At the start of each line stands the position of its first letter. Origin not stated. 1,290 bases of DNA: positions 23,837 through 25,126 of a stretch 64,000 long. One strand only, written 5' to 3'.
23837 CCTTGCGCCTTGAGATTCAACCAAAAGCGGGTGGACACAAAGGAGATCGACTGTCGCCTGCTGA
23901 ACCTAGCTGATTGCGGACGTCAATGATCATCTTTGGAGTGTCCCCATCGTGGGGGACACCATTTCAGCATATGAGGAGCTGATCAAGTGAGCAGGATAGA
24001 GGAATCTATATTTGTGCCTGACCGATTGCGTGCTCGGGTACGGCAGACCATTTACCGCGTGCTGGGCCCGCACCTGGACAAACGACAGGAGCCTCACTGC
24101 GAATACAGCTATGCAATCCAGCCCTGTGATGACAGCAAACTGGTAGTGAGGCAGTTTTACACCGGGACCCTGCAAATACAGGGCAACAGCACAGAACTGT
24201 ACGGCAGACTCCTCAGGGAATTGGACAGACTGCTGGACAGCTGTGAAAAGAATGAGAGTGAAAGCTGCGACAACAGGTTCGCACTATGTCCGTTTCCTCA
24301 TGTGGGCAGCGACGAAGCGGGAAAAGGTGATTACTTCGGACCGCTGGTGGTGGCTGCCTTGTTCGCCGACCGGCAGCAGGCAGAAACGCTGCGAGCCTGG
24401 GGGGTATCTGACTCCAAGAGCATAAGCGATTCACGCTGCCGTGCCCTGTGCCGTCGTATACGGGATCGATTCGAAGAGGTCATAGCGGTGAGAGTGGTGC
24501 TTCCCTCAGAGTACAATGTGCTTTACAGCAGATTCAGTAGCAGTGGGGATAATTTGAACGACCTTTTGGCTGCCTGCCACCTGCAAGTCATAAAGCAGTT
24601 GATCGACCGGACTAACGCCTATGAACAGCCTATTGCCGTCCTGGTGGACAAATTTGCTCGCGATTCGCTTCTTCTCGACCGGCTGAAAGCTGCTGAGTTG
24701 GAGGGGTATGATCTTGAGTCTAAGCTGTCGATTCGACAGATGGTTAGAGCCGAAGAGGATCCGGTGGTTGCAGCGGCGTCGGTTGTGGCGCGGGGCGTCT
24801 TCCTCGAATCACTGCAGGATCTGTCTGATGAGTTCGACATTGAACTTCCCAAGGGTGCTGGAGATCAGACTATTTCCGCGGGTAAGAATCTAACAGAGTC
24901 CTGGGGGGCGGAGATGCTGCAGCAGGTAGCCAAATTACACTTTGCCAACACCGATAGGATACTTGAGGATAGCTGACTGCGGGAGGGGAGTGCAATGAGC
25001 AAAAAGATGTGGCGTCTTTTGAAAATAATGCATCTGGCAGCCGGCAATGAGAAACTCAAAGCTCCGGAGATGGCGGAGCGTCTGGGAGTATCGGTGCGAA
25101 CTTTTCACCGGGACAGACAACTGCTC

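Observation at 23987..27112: RNase HIII co-operonic with a WYL-domain regulator, followed by a 438-nt AT-rich gap and a membrane zinc-ribbon protein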

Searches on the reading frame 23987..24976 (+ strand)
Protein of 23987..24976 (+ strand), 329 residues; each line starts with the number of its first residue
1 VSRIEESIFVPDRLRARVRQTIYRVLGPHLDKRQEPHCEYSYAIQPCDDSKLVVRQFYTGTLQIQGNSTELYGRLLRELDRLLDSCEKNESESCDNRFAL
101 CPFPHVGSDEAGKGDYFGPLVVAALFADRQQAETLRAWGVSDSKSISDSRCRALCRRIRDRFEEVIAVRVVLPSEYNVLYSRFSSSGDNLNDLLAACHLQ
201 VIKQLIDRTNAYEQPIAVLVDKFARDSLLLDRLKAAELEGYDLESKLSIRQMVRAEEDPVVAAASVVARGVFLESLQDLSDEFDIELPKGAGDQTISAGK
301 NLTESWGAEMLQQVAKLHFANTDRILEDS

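Call 3: search_protein_families(library=pfam, proteins=[window:23987-24976:+], max_evalue=0.01)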
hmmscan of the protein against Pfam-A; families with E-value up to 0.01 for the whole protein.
window:23987-24976:+ (329 aa): 2 families
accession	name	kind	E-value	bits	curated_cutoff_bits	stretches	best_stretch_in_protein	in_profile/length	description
PF01351.25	RNase_HII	-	4.6e-30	105.4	25.8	1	106-322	1-199/199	Ribonuclease HII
PF15935.10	RnlA_toxin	-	0.00022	21.9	27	1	31-84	34-87/87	RNase LS, bacterial toxin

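Call 4: search_protein_families(library=ncbifam, proteins=[window:23987-24976:+], max_evalue=0.01)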
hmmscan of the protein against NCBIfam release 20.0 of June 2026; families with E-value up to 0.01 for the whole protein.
window:23987-24976:+ (329 aa): 10 families
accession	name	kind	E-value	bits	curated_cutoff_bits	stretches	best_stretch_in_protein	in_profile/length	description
TIGR00716.1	rnhC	equivalog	3.2e-45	154.7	161.2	1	53-321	39-284/284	ribonuclease HIII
TIGR00729.1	TIGR00729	equivalog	8.1e-18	65.2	123.3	1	106-272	2-153/207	ribonuclease HII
NF010537.0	PRK13925.1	equivalog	6.4e-11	42.3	252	1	105-160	12-67/200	ribonuclease HII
NF000595.1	PRK00015.1-3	equivalog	3.8e-10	40.1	167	1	106-269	5-134/188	ribonuclease HII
NF000598.1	PRK00015.2-2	equivalog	2.8e-06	27.1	273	1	106-166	23-82/203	ribonuclease HII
NF000594.1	PRK00015.1-1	equivalog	2.5e-05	24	243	1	106-161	72-123/251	ribonuclease HII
NF010538.0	PRK13926.1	equivalog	2.7e-05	24.5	285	1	106-161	25-76/213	ribonuclease HII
NF000596.1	PRK00015.1-4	equivalog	7.5e-05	22.7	251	1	106-161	3-54/186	ribonuclease HII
NF000600.1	PRK00015.2-4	equivalog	0.00012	21.7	364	1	104-167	29-89/212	ribonuclease HII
NF011119.0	PRK14550.1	equivalog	0.0094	16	350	0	106-161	3-58/204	ribonuclease HII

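Call 22: search_protein_families(library=padloc, proteins=[window:23987-24976:+], max_evalue=0.01)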
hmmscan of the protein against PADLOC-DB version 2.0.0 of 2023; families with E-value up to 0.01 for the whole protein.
window:23987-24976:+ (329 aa): 0 families

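Call 24: search_solved_structures(query=window:23987-24976:+, max_evalue=0.001, show_alignments=1)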
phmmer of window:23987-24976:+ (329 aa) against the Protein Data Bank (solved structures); distinct sequences matched with E-value up to 0.001: 16.
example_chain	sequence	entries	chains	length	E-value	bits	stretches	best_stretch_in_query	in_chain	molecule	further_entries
2d0a_A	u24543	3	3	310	1.7e-30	109.6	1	99-326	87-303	ribonuclease HIII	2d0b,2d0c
3asm_A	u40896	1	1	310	2.6e-30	109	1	102-326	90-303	Ribonuclease HIII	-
4py5_A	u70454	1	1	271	2.3e-24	89.4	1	102-320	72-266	Ribonuclease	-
1eke_A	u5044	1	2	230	2.4e-13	53.2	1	106-278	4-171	RIBONUCLEASE HII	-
3vn5_A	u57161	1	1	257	3.7e-12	49.3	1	106-302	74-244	Ribonuclease HIII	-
3p83_D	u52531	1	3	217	1.1e-08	37.9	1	106-282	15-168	Ribonuclease HII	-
1i39_A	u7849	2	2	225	1.1e-08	37.9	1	106-282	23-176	RIBONUCLEASE HII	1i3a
1uax_A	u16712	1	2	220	4.4e-06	29.4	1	106-180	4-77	Ribonuclease HII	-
2dfe_A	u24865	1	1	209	4.7e-05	26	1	106-182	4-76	Ribonuclease HII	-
1x1p_A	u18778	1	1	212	4.9e-05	26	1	106-182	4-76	Ribonuclease HII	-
1io2_A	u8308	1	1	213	4.9e-05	25.9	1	106-182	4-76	RIBONUCLEASE HII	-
2dff_A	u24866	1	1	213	4.9e-05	25.9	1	106-182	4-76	Ribonuclease HII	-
2dfh_A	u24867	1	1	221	5.4e-05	25.8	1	106-182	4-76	Ribonuclease HII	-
3kio_A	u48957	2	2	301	0.00026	23.6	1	106-285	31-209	Ribonuclease H2 subunit A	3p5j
8yjz_H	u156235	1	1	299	0.00028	23.4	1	106-284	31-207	Ribonuclease H2 subunit A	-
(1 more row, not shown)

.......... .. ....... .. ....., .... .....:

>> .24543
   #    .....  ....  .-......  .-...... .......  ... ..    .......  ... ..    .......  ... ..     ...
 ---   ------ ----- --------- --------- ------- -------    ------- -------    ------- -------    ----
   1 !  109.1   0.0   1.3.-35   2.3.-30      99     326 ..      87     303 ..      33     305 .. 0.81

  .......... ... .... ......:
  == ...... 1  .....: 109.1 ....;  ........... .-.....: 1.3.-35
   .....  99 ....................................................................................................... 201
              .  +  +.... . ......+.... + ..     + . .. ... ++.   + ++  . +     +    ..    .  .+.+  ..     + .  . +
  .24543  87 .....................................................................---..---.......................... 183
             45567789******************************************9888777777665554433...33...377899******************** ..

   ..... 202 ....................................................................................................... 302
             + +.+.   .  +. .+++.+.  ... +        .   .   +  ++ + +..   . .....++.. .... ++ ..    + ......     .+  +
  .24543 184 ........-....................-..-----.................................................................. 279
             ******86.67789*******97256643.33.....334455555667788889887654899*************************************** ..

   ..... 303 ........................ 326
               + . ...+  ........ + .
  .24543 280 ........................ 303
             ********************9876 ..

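Call 41: find_homologous_proteins(query=window:23987-24976:+, max_evalue=1e-20)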
Query window:23987-24976:+ (329 aa): 4234 proteins with E <= 1e-20 among 8000 candidates; the best 120 are listed.
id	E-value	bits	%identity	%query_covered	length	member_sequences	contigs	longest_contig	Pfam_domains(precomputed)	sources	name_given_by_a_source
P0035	2.2e-214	728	100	100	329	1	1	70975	PF01351.26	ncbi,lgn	-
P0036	8.2e-88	313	46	99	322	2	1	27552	PF01351.26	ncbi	-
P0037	1.9e-71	259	44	99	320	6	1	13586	PF01351.26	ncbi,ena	-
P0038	2.1e-69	252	45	96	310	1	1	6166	PF01351.26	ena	-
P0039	7.4e-68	247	43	98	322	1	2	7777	PF01351.26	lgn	-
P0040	7.0e-62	228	40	100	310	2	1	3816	PF01351.26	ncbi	-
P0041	6.4e-60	221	44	99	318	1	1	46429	PF01351.26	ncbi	ncbi:MAG: ribonuclease HIII [Bacillota bacterium]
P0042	1.3e-59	220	40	98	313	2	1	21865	PF15935.12,PF01351.26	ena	-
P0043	1.1e-57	214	39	99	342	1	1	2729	PF01351.26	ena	-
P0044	2.1e-56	210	43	90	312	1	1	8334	PF01351.26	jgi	-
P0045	2.8e-55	206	38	99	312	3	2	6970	PF01351.26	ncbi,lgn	-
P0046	1.4e-53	200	41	98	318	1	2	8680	PF01351.26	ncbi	ncbi:MAG: ribonuclease HIII [Clostridia bacterium]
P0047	8.2e-53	198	41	89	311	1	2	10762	PF01351.26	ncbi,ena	-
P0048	4.4e-51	192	37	99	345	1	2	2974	PF01351.26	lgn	-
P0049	5.4e-50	188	36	95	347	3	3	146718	PF01351.26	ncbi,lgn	ncbi:MAG: ribonuclease HIII [Bacillota bacterium]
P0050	6.2e-50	188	36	99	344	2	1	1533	PF01351.26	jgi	jgi:ribonuclease HIII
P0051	4.5e-49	185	36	99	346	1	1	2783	PF01351.26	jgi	jgi:ribonuclease HIII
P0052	1.4e-48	184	36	99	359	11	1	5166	PF01351.26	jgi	jgi:ribonuclease HIII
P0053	2.4e-48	183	37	96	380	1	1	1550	PF15935.12,PF01351.26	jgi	jgi:ribonuclease HIII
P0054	2.8e-48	183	35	100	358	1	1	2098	PF01351.26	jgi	jgi:ribonuclease HIII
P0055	5.9e-47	178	36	98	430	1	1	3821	PF01351.26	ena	-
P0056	1.0e-46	178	37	90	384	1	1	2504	PF01351.26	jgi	jgi:ribonuclease HIII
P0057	5.9e-46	175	45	68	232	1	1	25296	PF01351.26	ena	-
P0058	6.4e-46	175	34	100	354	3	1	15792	PF01351.26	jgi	jgi:ribonuclease HIII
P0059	1.2e-45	174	45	67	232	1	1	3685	PF01351.26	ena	-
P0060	1.8e-45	174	32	100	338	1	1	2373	PF15935.12,PF01351.26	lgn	-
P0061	5.8e-45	172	34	99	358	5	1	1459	PF01351.26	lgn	-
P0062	9.8e-45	171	41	91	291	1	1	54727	PF01351.26,PF11858.15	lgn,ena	-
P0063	1.2e-44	171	41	91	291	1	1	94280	PF01351.26,PF11858.15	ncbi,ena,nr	ncbi:MAG: ribonuclease HIII [Planctomycetes bacterium]|nr:ribonuclease HIII [Planctomycetota bacteri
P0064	1.3e-44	171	35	100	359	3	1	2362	PF01351.26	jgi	-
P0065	2.5e-44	170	41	82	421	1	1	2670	PF01351.26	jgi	jgi:ribonuclease HIII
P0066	4.1e-44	169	34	99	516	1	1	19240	PF01351.26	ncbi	-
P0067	5.9e-44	169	36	99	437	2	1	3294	PF01351.26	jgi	jgi:ribonuclease HIII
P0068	6.8e-44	168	42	67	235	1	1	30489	PF01351.26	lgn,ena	-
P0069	7.1e-44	168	42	91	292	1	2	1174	PF01351.26,PF11858.15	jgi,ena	-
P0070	7.3e-44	168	42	68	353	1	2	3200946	PF01351.26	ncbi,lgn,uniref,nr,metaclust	ncbi:ribonuclease HIII [Methanoplanus limicola]|uniref:Ribonuclease n=1 Tax=Methanoplanus limicola D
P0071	8.0e-44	168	45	68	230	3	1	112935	PF01351.26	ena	-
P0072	8.9e-44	168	42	67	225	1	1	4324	PF01351.26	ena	-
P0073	9.6e-44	168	39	87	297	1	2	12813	PF01351.26,PF11858.15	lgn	-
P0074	1.2e-43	168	37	94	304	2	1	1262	PF01351.26,PF11858.15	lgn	-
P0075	1.6e-43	167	40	91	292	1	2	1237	PF01351.26,PF11858.15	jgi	jgi:ribonuclease HIII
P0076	1.6e-43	167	43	67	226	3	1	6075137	PF01351.26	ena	-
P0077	2.0e-43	167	44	67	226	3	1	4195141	PF01351.26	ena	-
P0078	2.0e-43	167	45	67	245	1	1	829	PF01351.26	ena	-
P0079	2.3e-43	167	35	99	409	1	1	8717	PF01351.26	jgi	jgi:ribonuclease HIII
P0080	3.8e-43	166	45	67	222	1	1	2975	PF01351.26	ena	-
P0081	4.4e-43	166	37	87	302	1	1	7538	PF01351.26,PF11858.15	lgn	-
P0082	1.0e-42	165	42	67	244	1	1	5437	PF01351.26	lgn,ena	-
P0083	1.0e-42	165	35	98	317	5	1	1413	PF01351.26,PF11858.15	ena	-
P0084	1.0e-42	165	47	67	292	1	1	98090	PF01351.26,PF11858.15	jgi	-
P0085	1.1e-42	164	40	91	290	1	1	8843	PF01351.26,PF11858.15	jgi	-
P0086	1.1e-42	164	41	90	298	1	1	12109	PF01351.26,PF11858.15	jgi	jgi:ribonuclease HIII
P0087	1.3e-42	164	39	88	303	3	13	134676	PF01351.26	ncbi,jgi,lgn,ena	-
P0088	1.5e-42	164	45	68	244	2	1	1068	PF01351.26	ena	-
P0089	1.7e-42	164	41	67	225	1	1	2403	PF01351.26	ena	-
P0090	1.7e-42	164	42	67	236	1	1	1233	PF01351.26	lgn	-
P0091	2.0e-42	164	35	88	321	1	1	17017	PF01351.26,PF11858.15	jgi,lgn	-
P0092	2.1e-42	164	35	90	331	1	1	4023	PF01351.26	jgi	jgi:ribonuclease HIII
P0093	2.1e-42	164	41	69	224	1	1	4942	PF01351.26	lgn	-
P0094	2.4e-42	163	44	67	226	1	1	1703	PF01351.26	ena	-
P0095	2.8e-42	163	42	68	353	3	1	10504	PF01351.26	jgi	jgi:ribonuclease HIII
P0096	3.4e-42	163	36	87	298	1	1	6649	PF01351.26,PF11858.15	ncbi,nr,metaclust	ncbi:MAG: ribonuclease HIII [Chlamydiae bacterium RIFCSPHIGHO2_12_FULL_27_8]|nr:MAG: ribonuclease HI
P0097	3.4e-42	163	43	67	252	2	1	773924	PF01351.26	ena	-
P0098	3.4e-42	163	41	67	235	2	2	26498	PF01351.26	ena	-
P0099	3.8e-42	163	41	67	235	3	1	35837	PF01351.26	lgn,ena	-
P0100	3.9e-42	163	38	88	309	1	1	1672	PF01351.26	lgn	-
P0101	4.2e-42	163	41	67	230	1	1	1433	PF01351.26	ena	-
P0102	4.5e-42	162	41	91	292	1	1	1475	PF01351.26,PF11858.15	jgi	jgi:ribonuclease HIII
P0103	4.6e-42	162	39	91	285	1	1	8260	PF01351.26,PF11858.15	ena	-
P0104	4.7e-42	162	39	91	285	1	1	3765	PF01351.26,PF11858.15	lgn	-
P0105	4.8e-42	162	44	67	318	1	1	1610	PF01351.26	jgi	-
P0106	4.9e-42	162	35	91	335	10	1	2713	PF01351.26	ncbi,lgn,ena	-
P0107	4.9e-42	162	43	67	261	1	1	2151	PF01351.26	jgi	jgi:ribonuclease HIII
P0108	5.0e-42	162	43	74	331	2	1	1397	PF01351.26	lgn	-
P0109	5.4e-42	162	39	84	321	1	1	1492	PF01351.26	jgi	jgi:ribonuclease HIII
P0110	5.4e-42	162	43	67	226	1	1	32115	PF01351.26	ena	-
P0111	5.5e-42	162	42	68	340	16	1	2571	PF01351.26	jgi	jgi:ribonuclease HIII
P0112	5.8e-42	162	43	67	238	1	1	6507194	PF01351.26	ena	-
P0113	6.4e-42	162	40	72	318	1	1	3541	PF01351.26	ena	-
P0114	7.4e-42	162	42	67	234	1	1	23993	PF01351.26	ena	-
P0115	8.0e-42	162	39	73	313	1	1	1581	PF01351.26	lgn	-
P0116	8.3e-42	162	39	91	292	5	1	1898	PF01351.26,PF11858.15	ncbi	-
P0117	8.4e-42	162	42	67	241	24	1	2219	PF01351.26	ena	-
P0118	9.3e-42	161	34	91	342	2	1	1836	PF15935.12,PF01351.26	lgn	-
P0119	1.0e-41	161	44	68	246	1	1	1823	PF01351.26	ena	-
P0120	1.1e-41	161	45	67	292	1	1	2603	PF01351.26,PF11858.15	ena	-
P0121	1.4e-41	161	39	72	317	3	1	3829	PF01351.26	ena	-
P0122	1.4e-41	161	43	67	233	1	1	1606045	PF01351.26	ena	-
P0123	1.5e-41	161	40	82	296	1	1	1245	PF01351.26,PF11858.15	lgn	-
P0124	1.5e-41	161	41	67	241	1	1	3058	PF01351.26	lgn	-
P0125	1.6e-41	161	38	83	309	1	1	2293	PF01351.26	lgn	-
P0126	1.7e-41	161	40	67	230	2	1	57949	PF01351.26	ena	-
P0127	1.8e-41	161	40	91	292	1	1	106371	PF01351.26,PF11858.15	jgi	jgi:ribonuclease HIII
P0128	2.2e-41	160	42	68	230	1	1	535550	PF01351.26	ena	-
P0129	2.4e-41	160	43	67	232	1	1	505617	PF01351.26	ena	-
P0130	2.6e-41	160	38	82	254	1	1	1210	PF01351.26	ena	-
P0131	2.6e-41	160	43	67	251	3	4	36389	PF01351.26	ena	-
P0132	2.6e-41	160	43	67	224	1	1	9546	PF01351.26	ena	-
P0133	2.7e-41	160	42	67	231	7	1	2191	PF01351.26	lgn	-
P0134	2.8e-41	160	43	67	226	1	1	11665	PF01351.26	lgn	-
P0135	2.8e-41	160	40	92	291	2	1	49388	PF01351.26,PF11858.15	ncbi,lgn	-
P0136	2.9e-41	160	41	67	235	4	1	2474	PF01351.26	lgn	-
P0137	2.9e-41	160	39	91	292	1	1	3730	PF01351.26,PF11858.15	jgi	jgi:ribonuclease HIII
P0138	3.0e-41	160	42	67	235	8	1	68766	PF01351.26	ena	-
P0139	3.1e-41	160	39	91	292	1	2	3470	PF01351.26,PF11858.15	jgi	jgi:ribonuclease HIII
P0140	3.2e-41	160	42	67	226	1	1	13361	PF01351.26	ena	-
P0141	3.4e-41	160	42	67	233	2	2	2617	PF01351.26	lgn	-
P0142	3.5e-41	160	43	75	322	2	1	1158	PF01351.26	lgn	-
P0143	3.5e-41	160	43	67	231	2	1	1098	PF01351.26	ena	-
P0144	3.5e-41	160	40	83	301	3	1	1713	PF01351.26,PF11858.15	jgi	jgi:ribonuclease HIII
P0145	3.9e-41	159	38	91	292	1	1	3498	PF01351.26,PF11858.15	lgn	-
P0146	4.0e-41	159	40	67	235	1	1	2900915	PF01351.26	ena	-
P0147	4.0e-41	159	39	72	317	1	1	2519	PF01351.26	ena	-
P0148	4.3e-41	159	42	67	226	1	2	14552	PF01351.26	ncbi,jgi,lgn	-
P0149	5.1e-41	159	39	68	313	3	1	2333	PF01351.26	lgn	-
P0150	5.2e-41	159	37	89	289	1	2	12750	PF01351.26,PF11858.15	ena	-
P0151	6.1e-41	159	39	94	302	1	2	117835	PF01351.26,PF11858.15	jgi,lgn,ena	-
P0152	6.4e-41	159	39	88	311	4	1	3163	PF01351.26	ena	-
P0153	6.5e-41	159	41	91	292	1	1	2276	PF01351.26,PF11858.15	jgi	jgi:ribonuclease HIII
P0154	7.2e-41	159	40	73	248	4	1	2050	PF01351.26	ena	-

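Call 43: find_encoding_contigs(protein=P0041, flank=6000, max_places=1)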
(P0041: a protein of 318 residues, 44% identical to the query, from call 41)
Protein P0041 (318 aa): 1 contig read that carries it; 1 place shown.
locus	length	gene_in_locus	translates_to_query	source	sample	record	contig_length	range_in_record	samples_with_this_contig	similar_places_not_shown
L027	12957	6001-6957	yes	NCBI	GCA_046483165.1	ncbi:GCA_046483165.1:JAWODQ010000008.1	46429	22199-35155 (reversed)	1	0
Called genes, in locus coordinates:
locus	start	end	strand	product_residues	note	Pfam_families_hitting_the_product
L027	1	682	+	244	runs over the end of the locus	PF02511:Thy1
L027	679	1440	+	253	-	PF08032:SpoU_sub_bind, PF00588:SpoU_methylase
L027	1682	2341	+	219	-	PF04542:Sigma70_r2, PF08281:Sigma70_r4_2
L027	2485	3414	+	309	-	PF00005:ABC_tran, PF13304:AAA_21, PF13732:DrrA1-3_C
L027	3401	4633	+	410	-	PF12679:ABC2_membrane_2, PF12698:ABC2_membrane_3, PF01061:ABC2_membrane (weak)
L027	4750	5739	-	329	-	PF00579:tRNA-synt_1b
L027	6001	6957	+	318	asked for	PF01351:RNase_HII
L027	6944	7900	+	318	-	PF08279:HTH_11, PF13551:HTH_29 (faint), PF19187:HTH_PafC (faint), PF13280:WYL, PF25583:WCX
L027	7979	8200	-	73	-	PF00037:Fer4 (weak), PF12797:Fer4_2 (weak), PF12837:Fer4_6 (weak), PF13237:Fer4_10 (weak), PF14697:Fer4_21 (faint), PF12800:Fer4_4 (faint), PF12838:Fer4_7, PF13187:Fer4_9 (weak), +2 more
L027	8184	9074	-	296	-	PF02629:CoA_binding, PF13380:CoA_binding_2 (weak), PF13607:Succ_CoA_lig, PF00549:Ligase_CoA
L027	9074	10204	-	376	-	PF08442:ATP-grasp_2, PF24948:Citrate_synth_N, PF00549:Ligase_CoA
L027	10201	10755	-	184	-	PF01558:POR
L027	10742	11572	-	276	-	PF02775:TPP_enzyme_C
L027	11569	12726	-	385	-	PF01855:POR_N, PF02780:Transketolase_C, PF17147:PFOR_II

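Call 44: find_encoding_contigs(protein=P0042, flank=6000, max_places=1)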
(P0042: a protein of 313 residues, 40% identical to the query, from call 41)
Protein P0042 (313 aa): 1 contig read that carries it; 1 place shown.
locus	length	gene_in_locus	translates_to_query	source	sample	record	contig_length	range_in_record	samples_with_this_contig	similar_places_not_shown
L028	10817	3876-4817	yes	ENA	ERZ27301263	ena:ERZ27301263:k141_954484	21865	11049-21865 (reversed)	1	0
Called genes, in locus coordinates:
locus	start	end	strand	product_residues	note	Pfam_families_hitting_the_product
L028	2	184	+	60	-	?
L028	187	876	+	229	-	PF02511:Thy1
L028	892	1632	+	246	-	PF08032:SpoU_sub_bind, PF00588:SpoU_methylase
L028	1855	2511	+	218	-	PF04542:Sigma70_r2, PF08281:Sigma70_r4_2, PF26355:HTH_VMAP-M9 (faint)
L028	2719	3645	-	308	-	PF00579:tRNA-synt_1b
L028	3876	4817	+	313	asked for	PF15935:RnlA_toxin (faint), PF01351:RNase_HII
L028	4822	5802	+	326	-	PF08279:HTH_11, PF09339:HTH_IclR (faint), PF13384:HTH_23 (weak), PF01978:TrmB (faint), PF13280:WYL, PF25583:WCX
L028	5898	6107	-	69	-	PF00037:Fer4 (weak), PF12837:Fer4_6 (weak), PF13237:Fer4_10 (weak), PF14697:Fer4_21 (weak), PF12838:Fer4_7, PF13187:Fer4_9, PF00037:Fer4 (weak), PF12837:Fer4_6 (weak), +5 more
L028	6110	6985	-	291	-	PF02629:CoA_binding, PF13380:CoA_binding_2 (faint), PF13607:Succ_CoA_lig, PF00549:Ligase_CoA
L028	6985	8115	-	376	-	PF08442:ATP-grasp_2, PF13549:ATP-grasp_5 (weak), PF24948:Citrate_synth_N, PF00549:Ligase_CoA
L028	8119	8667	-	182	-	PF01558:POR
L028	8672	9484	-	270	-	PF02775:TPP_enzyme_C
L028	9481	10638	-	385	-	PF01855:POR_N, PF02780:Transketolase_C, PF17147:PFOR_II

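Call 45: find_encoding_contigs(protein=P0049, flank=6000, max_places=2)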
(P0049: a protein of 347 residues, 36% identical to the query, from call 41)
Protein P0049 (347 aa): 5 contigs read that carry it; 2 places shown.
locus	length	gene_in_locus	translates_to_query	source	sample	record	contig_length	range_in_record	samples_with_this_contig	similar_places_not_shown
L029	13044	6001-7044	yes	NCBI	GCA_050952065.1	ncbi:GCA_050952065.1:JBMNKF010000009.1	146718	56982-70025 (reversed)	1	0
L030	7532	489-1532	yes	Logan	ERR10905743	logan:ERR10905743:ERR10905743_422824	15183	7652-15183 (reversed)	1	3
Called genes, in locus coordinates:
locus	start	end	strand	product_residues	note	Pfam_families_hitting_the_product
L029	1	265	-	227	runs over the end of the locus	PF01094:ANF_receptor, PF13433:Peripla_BP_5, PF13458:Peripla_BP_6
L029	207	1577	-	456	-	PF16491:Peptidase_M48_N, PF01435:Peptidase_M48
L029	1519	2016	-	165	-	PF08973:TM1506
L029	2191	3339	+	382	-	PF00817:IMS, PF11798:IMS_HHH, PF11799:IMS_C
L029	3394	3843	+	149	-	PF20587:DUF6789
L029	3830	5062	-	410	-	PF09335:VTT_dom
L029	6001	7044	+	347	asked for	PF01351:RNase_HII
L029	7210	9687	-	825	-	PF00246:Peptidase_M14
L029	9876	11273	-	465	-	PF00202:Aminotran_3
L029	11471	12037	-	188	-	-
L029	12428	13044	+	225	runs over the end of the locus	PF01810:LysE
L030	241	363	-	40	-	-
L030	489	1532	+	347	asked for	PF01351:RNase_HII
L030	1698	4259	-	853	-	PF00246:Peptidase_M14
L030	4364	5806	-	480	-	PF00202:Aminotran_3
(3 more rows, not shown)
